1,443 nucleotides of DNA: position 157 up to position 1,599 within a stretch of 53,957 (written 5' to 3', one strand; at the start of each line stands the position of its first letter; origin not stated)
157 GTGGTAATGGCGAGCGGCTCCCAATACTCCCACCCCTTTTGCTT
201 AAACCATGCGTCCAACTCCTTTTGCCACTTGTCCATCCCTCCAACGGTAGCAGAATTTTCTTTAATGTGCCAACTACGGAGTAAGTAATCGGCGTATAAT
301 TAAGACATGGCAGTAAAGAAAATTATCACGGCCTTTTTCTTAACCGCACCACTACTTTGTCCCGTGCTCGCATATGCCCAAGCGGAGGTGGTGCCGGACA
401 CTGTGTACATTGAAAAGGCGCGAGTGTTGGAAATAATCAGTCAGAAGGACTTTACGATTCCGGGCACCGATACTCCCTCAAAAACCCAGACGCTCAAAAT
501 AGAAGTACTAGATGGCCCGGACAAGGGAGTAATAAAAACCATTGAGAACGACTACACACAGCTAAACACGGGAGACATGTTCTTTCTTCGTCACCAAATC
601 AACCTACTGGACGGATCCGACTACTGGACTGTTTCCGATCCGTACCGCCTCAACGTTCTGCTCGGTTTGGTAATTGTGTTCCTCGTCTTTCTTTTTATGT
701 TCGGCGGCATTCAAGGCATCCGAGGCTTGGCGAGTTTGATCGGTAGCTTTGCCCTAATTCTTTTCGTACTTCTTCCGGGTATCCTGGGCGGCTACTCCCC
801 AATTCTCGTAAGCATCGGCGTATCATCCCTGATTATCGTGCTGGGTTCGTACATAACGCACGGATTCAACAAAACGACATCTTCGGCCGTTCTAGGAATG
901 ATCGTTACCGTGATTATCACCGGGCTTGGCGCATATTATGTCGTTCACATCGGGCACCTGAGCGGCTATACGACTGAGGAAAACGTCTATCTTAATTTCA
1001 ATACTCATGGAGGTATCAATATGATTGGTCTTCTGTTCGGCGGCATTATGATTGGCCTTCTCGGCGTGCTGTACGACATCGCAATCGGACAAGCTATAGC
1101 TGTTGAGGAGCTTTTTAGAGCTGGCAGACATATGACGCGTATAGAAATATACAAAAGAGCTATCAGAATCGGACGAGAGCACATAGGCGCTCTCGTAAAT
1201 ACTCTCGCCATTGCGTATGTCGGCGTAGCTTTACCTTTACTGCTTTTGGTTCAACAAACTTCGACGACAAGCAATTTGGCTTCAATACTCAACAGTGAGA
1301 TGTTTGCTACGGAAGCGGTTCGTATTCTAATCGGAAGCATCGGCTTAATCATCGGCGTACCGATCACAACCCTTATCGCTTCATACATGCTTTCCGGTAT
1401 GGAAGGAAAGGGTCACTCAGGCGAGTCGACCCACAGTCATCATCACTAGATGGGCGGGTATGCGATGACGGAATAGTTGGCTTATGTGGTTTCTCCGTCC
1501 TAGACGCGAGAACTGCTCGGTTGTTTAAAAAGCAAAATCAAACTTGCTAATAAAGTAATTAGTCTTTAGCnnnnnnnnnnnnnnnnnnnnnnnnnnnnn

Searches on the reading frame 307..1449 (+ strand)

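Call 69: search_protein_families(library=pfam, proteins=[window:307-1449:+], max_evalue=0.001)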
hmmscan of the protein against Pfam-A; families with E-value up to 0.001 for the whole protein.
window:307-1449:+ (380 aa): 1 family
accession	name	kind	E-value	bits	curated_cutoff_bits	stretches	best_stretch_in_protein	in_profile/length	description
PF07907.16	YibE_F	-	3.3e-61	207.3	27.2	1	119-359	2-240/241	YibE/F-like protein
